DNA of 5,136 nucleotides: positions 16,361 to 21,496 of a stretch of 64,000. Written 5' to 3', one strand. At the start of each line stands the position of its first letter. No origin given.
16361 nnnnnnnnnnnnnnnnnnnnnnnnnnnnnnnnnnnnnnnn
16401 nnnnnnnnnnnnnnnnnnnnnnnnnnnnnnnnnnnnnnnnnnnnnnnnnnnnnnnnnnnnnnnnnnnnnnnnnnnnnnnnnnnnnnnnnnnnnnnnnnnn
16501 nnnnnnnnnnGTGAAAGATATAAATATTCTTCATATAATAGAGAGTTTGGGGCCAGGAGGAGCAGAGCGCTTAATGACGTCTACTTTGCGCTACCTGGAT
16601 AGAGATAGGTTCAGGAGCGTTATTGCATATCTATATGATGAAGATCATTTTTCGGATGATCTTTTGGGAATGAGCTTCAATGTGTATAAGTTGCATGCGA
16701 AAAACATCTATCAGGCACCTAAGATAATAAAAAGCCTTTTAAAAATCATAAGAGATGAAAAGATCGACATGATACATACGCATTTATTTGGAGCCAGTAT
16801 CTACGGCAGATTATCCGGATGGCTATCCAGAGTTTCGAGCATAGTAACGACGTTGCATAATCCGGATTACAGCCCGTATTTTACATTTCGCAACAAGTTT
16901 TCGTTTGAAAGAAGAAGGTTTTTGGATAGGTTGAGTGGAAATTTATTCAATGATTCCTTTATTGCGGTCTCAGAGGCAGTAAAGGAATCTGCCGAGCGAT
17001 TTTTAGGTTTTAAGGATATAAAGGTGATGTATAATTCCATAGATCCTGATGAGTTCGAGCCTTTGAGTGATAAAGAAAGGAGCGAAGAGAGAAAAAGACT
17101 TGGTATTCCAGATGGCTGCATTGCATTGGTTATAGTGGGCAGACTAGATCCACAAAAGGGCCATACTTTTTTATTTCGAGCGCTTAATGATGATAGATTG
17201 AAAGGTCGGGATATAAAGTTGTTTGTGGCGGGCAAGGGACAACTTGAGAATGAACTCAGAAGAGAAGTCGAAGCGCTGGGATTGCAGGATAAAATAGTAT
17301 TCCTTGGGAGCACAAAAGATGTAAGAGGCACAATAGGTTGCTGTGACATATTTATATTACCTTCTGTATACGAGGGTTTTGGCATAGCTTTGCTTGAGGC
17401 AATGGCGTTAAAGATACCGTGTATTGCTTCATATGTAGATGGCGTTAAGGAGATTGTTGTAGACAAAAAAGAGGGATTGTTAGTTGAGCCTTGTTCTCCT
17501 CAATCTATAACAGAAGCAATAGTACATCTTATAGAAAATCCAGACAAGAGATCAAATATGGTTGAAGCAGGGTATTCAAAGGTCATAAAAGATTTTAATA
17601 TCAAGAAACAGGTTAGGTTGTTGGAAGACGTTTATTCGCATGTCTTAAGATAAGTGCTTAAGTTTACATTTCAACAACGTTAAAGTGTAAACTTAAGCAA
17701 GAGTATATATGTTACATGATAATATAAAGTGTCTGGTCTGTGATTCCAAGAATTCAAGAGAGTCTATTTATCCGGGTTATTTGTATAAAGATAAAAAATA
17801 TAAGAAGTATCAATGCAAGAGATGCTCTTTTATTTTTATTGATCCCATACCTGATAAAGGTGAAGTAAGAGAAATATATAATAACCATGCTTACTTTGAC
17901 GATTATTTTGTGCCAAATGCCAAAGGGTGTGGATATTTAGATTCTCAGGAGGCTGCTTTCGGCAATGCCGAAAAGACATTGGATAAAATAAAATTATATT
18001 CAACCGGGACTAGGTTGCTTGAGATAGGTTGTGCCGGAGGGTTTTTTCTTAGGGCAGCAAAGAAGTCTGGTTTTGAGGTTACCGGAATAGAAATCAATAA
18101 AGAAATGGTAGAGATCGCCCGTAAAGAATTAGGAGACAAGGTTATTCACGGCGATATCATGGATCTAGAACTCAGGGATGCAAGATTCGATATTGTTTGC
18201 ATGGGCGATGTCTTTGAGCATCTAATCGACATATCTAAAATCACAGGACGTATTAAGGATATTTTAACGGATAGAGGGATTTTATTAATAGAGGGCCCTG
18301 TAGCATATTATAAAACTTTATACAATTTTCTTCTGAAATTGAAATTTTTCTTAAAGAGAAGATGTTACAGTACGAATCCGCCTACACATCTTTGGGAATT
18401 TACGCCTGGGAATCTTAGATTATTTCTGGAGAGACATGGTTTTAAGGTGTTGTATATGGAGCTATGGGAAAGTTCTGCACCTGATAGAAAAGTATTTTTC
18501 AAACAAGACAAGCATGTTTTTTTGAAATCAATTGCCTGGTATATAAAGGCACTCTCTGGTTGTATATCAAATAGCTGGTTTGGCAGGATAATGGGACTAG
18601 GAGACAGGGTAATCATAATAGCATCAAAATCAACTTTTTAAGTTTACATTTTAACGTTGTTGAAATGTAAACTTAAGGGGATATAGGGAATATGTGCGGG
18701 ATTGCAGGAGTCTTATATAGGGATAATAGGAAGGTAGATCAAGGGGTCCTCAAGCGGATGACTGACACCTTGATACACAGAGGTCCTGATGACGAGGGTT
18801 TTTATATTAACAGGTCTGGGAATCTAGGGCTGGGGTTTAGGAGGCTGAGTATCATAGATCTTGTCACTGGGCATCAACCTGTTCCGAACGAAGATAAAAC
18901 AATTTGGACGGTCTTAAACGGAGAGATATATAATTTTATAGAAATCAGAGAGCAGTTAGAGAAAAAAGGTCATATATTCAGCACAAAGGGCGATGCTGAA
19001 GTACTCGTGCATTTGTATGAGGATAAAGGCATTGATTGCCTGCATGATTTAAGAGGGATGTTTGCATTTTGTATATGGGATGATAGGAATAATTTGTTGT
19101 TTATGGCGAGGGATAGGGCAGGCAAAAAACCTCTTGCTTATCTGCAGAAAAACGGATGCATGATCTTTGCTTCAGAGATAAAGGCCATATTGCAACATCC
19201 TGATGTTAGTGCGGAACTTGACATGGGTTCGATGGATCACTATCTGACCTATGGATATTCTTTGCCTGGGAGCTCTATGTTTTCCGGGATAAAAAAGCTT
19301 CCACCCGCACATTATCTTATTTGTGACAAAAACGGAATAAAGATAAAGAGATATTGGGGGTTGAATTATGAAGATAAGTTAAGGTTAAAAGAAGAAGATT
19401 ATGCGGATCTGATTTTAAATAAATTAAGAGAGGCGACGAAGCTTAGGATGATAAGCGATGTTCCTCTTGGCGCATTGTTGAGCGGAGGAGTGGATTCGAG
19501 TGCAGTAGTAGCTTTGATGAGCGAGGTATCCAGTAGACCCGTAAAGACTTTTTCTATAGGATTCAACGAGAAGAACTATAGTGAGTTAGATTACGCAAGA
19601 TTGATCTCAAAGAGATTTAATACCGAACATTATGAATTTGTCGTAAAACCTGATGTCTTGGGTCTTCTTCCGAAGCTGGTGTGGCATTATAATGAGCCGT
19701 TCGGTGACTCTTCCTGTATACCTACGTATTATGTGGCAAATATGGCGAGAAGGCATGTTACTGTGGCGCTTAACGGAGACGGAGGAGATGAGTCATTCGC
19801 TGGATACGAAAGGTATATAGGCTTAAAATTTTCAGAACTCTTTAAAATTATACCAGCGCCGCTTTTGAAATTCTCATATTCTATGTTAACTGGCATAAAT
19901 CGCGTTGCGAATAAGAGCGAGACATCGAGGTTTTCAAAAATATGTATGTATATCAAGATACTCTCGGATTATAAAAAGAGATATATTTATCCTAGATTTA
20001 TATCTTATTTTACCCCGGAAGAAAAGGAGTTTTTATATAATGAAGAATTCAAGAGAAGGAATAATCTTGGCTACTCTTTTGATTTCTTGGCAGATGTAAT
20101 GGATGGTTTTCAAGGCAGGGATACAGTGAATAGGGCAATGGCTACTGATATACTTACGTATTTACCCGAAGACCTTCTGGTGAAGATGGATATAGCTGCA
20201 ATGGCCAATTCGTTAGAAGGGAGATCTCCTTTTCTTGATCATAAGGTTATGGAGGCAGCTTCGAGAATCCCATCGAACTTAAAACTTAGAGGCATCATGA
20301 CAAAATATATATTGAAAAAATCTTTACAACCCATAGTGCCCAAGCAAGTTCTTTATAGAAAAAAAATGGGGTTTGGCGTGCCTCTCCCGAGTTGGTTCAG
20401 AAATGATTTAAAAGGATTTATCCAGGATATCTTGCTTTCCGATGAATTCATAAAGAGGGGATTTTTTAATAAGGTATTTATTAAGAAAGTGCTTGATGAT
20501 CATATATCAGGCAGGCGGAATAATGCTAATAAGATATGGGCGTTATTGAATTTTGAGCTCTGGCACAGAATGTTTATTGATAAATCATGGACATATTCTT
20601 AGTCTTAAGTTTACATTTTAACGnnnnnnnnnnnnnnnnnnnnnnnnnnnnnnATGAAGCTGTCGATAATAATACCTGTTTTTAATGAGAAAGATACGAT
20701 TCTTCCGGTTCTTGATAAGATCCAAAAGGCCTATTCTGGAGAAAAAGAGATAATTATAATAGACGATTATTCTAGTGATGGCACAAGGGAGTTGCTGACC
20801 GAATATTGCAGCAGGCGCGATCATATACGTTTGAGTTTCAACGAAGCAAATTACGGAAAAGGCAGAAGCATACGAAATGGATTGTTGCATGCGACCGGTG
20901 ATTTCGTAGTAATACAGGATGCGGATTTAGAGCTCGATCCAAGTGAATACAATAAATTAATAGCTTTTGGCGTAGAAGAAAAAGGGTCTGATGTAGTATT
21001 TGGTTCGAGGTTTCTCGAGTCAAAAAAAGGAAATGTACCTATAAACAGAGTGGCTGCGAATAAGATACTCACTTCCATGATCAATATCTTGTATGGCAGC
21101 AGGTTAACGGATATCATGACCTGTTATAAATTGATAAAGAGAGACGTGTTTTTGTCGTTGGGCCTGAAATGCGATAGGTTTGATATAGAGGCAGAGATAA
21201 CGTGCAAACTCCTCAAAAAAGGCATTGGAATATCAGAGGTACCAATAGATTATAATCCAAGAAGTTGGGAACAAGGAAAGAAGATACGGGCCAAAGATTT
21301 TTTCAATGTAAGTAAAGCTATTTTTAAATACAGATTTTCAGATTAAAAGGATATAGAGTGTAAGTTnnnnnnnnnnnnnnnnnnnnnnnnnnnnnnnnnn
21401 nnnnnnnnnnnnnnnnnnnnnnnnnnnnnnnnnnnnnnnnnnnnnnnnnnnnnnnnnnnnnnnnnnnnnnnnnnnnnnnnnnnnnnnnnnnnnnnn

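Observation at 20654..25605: Lipid-linked periplasmic glycosylation/O-acetylation module (GT2 DPM1-like, MBOAT, AlgJ-like, GT-C)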

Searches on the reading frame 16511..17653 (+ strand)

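Call 5: search_protein_families(library=pfam, proteins=[window:16511-17653:+], max_evalue=0.01)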
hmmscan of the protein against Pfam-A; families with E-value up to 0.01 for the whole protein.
window:16511-17653:+ (380 aa): 7 families
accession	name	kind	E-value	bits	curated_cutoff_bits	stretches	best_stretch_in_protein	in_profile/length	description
PF00534.26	Glycos_transf_1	-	7.4e-42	143.2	26.4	1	190-356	2-171/172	Glycosyl transferases group 1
PF13692.12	Glyco_trans_1_4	-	1.1e-35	123.4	27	1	206-343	4-142/142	Glycosyl transferases group 1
PF13439.12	Glyco_transf_4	-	6.4e-20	72.3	28.5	1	15-180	1-169/170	Glycosyltransferase Family 4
PF20706.3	GT4-conflict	-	1.1e-10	41.5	26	1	174-361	169-357/385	Family 4 Glycosyltransferase in conflict systems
PF13579.12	Glyco_trans_4_4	-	5e-07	30.6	29.7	1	16-172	1-152/158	Glycosyl transferase 4-like domain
PF13524.12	Glyco_trans_1_2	-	9.4e-06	26.1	25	1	294-371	67-142/144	Glycosyl transferase-like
PF13477.12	Glyco_trans_4_2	-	6.3e-05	23.6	23.4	1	48-132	37-120/139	Glycosyl transferase 4-like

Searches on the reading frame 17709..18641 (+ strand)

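Call 5: search_protein_families(library=pfam, proteins=[window:17709-18641:+], max_evalue=0.01)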
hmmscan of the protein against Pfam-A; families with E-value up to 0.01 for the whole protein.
window:17709-18641:+ (310 aa): 9 families
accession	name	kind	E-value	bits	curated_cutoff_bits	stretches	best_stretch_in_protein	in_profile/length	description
PF08241.18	Methyltransf_11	-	1.9e-18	67.3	21.2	1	104-194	1-95/95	Methyltransferase domain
PF13489.12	Methyltransf_23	-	7.2e-18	65.3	27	1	98-248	21-162/164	Methyltransferase domain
PF08242.18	Methyltransf_12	-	2.3e-13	51.1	30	1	104-192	1-98/98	Methyltransferase domain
PF13649.12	Methyltransf_25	-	2.6e-13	50.9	27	1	104-190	2-97/97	Methyltransferase domain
PF13847.12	Methyltransf_31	-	3e-13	50.1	27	1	99-199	3-114/145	Methyltransferase domain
PF02353.26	CMAS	-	4.2e-06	26.7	27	1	81-199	45-169/273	Mycolic acid cyclopropane synthetase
PF07021.18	MetW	-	0.00023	21.3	21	1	95-169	9-85/193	Methionine biosynthesis protein MetW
PF01728.25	FtsJ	-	0.00059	20.2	24.1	1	90-183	12-107/181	FtsJ-like methyltransferase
PF05401.17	NodS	-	0.001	19.4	24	1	101-186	45-133/201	Nodulation protein S (NodS)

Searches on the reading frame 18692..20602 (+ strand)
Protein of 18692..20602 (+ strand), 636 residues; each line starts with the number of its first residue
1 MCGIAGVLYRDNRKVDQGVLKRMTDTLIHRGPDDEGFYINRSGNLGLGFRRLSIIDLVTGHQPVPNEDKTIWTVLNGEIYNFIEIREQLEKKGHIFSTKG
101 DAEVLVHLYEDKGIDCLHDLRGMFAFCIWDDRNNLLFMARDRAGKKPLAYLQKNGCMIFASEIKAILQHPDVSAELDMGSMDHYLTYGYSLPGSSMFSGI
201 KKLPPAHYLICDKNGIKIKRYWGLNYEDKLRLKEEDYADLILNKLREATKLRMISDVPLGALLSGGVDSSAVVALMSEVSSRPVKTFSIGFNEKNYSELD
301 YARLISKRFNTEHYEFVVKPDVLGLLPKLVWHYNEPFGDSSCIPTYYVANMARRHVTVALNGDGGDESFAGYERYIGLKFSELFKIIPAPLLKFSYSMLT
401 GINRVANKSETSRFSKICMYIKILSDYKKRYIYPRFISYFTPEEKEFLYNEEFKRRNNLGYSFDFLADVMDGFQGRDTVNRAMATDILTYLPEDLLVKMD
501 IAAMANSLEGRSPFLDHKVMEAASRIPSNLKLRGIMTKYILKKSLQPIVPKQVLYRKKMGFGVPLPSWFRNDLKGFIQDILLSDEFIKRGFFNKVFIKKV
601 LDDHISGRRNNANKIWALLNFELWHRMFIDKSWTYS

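Call 5: search_protein_families(library=pfam, proteins=[window:18692-20602:+], max_evalue=0.01)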
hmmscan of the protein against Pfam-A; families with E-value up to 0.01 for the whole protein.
window:18692-20602:+ (636 aa): 5 families
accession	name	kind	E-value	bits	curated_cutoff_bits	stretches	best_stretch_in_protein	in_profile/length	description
PF00733.27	Asn_synthase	-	4.2e-102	342.8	21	1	243-626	4-354/354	Asparagine synthase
PF13537.11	GATase_7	-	1.1e-43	148.6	25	1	50-168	2-123/123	Glutamine amidotransferase domain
PF13522.11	GATase_6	-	5.3e-38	130.4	27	1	32-162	1-130/130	Glutamine amidotransferase domain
PF12481.13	DUF3700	-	0.00016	21.6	27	1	117-166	126-176/228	Aluminium induced protein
PF06508.19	QueC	-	0.001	19.1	22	1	262-316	5-58/210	Queuosine biosynthesis protein QueC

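Call 6: search_protein_families(library=ncbifam, proteins=[window:18692-20602:+], max_evalue=0.001)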
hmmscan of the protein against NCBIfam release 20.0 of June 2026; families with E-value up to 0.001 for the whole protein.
window:18692-20602:+ (636 aa): 9 families
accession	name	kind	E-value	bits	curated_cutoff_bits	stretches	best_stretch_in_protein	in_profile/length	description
TIGR03108.1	eps_aminotran_1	hypoth_equivalog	1.7e-186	621.6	816.9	1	1-623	1-623/628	XrtA/PEP-CTERM system amidotransferase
TIGR01536.1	asn_synth_AEB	equivalog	1.6e-145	486.1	267.1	1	2-561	1-517/517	asparagine synthase (glutamine-hydrolyzing)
TIGR03104.1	trio_amidotrans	equivalog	8.9e-127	423.8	570.1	2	1-378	1-386/589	N-acetylglutaminylglutamine amidotransferase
NF006949.0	PRK09431.1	equivalog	1.9e-88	297.4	499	3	1-180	1-179/554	asparagine synthase B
NF033535.1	lass_lactam_cya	exception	2.4e-76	257.7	525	2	1-370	1-377/668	lasso peptide isopeptide bond-forming cyclase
NF033561.1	macrolact_Ik_Al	subfamily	1.1e-15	57.3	300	1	136-369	93-331/561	albusnodin/ikarugamycin family macrolactam cyclase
NF001484.0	PRK00331.1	subfamily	8.3e-12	44.3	381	1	63-180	87-212/601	isomerizing glutamine--fructose-6-phosphate transaminase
TIGR01135.1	glmS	equivalog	2.3e-11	42.9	418.05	1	65-181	86-212/607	glutamine--fructose-6-phosphate transaminase (isomerizing)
TIGR01134.1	purF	equivalog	2.2e-08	33.9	350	1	61-166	84-199/432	amidophosphoribosyltransferase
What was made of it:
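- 18692..20602 (+): AsnB-type glutamine amidotransferase. It is the conserved upstream neighbour of the GT2a/GT-C1 pair and may amidate a uronic acid of the glycan (inference). Eps_aminotran_1 model 621 bits, below its 816.9-bit cut-off (calls 5, 6).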

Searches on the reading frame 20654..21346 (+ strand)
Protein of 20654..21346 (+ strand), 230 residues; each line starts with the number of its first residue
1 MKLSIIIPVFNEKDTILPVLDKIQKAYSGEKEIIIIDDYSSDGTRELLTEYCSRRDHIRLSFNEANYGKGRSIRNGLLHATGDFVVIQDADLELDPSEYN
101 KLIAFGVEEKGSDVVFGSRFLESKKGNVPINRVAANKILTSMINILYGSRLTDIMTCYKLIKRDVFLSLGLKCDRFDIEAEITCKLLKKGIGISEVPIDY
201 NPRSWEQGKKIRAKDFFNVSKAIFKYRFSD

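Call 5: search_protein_families(library=pfam, proteins=[window:20654-21346:+], max_evalue=0.01)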
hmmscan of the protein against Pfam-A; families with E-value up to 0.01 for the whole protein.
window:20654-21346:+ (230 aa): 4 families
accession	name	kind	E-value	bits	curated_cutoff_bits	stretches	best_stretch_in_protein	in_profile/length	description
PF00535.33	Glycos_transf_2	-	3.2e-32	112.2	23.3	1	4-166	1-164/168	Glycosyl transferase family 2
PF10111.15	Glyco_tranf_2_2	-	1.6e-10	41.4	27.3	1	4-102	1-102/276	Glycosyltransferase like family 2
PF13641.12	Glyco_tranf_2_3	-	6.8e-07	30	27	1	3-119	3-123/230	Glycosyltransferase like family 2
PF13704.12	Glyco_tranf_2_4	-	0.00021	22.2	27.5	1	11-91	2-81/98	Glycosyl transferase family 2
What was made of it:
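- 20654..21346 (+): GT2a: 230-aa GT2 without membrane helices, candidate polyprenyl-phosphate sugar synthase (DPM1/ArnC/PpgS-like). Has the DAD motif at residues 89-91. Pfam PF00535 3.2e-32 (call 5).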

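Call 6: search_protein_families(library=ncbifam, proteins=[window:20654-21346:+], max_evalue=0.001)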
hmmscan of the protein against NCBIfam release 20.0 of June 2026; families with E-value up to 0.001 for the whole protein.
window:20654-21346:+ (230 aa): 23 families
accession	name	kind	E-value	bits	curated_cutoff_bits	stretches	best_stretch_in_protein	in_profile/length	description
TIGR04182.1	glyco_TIGR04182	equivalog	3.5e-31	108.7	325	1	3-225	2-216/293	S-layer glycoprotein N-glycosyltransferase AglJ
NF007986.1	PRK10714.1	equivalog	7.1e-19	68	529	1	2-174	7-176/316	undecaprenyl-phosphate 4-deoxy-4-formamido-L-arabinose transferase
NF047588.1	GlcsyltransPgfSStrep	equivalog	1.7e-18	66.9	500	1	1-209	1-202/308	glycosyltransferase PgfS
NF007482.0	PRK10073.1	equivalog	4.6e-17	62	423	1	2-110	7-114/334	glycosyltransferase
NF041391.1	DPhHxTase_Halo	equivalog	1e-16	60.6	375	1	9-206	3-189/213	dolichyl-phosphate hexose transferase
TIGR03937.1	PgaC_IcaA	equivalog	2.2e-15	56.5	422.3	1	2-101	46-145/407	poly-beta-1,6-N-acetyl-D-glucosamine synthase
NF047683.1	TeichurnBiosyTuaG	equivalog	3.8e-14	52.9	400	1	3-137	8-141/252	teichuronic acid biosynthesis protein TuaG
TIGR04283.1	glyco_like_mftF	equivalog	4.5e-14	52.6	182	1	3-124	1-115/221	TIGR04283 family arsenosugar biosynthesis glycosyltransferase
NF050050.1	ProtGlycPglI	equivalog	4.9e-13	49.1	500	1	2-123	3-123/306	GalNAc(5)-diNAcBac-PP-undecaprenol beta-1,3-glucosyltransferase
NF041875.1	EPS_EpsD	equivalog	1.4e-12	47.6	370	1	3-140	1-137/325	exopolysaccharide biosynthesis glycosyltransferase EpsD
NF053739.1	GlytfEpsEBac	equivalog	3.1e-11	42.7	450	1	2-115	2-116/265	glycosyltransferase EpsE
NF010496.0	PRK13915.1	equivalog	1.8e-10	40.4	262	1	2-95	32-131/307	glucosyl-3-phosphoglycerate synthase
NF045692.1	OglycostaseCruG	equivalog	2.5e-09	36.6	600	1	2-126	42-172/386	2'-O-glycosyltransferase CruG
TIGR03111.1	glyc2_xrt_Gpos1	hypoth_equivalog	2.9e-09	36.2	363.95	1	3-103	51-153/439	TIGR03111 family XrtG-associated glycosyltransferase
NF058614.1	PPMAGASynPpgS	equivalog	9e-09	35.1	370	1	5-199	4-195/226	polyprenyl-phospho-N-acetylgalactosaminyl synthase PpgS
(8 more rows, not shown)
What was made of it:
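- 20654..21346 (+): Best NCBIfam hits, all below their equivalog cut-offs, are AglJ, ArnC, PgfS, Dol-P-hexose transferase and PpgS (call 6).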

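Call 19: search_solved_structures(query=window:20654-21346:+, max_evalue=0.001)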
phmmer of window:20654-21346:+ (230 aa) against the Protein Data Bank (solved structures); distinct sequences matched with E-value up to 0.001: 27.
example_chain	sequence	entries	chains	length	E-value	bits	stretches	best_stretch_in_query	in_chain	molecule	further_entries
5mlz_A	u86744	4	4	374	1.6e-16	63.6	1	1-225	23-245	Dolichol monophosphate mannose synthase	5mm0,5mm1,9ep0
9bhc_C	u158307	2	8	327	5.8e-16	61.7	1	2-205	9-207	Undecaprenyl-phosphate 4-deoxy-4-formamido-L-arabinose transferase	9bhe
8vxh_A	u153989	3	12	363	7.7e-16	61.3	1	2-204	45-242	Undecaprenyl-phosphate 4-deoxy-4-formamido-L-arabinose transferase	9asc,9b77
9hwj_A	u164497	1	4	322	1.5e-15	60.4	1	2-185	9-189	Undecaprenyl-phosphate 4-deoxy-4-formamido-L-arabinose transferase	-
7onh_A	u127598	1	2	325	1.6e-10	43.9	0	64-109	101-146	SAKe6BE-L3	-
5tze_C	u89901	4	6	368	8.3e-09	38.4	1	1-118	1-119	Glycosyl transferase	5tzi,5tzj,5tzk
6yv7_B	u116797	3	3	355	9.6e-09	38.1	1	3-92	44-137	Glycosyl transferase, family 2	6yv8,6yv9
6yv7_A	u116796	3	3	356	9.6e-09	38.1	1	3-92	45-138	Glycosyl transferase, family 2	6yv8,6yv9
5tz8_A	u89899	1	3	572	1.7e-08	37.3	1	1-118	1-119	Glycosyl transferase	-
5eke_A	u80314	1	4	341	1.8e-08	37.3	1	2-135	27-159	Uncharacterized glycosyltransferase sll0501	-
5ekp_C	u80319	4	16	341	1.8e-08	37.3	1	2-135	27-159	Uncharacterized glycosyltransferase sll0501 | Glycosyltransferase sll0501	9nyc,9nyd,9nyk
9nye_A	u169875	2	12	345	1.8e-08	37.2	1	2-135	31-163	Glycosyltransferase sll0501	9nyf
3bcv_A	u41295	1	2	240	5.7e-08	35.6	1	2-116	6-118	Putative glycosyltransferase protein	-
5hea_A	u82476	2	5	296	2.6e-06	30.2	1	3-114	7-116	Putative glycosyltransferase (GalT1)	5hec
2z87_A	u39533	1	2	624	4.8e-06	29.3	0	3-98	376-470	Chondroitin synthase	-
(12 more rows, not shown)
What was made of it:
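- On Polyprenyl-phosphate glycosyltransferase (DPM1/GtrB/ArnC/PpgS-type GT2): 5mlz DPMS 63.6 bits (query 1-225) and ArnC 60-62 bits, against 38 bits or less over about 118 residues for other GT2s (call 19).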
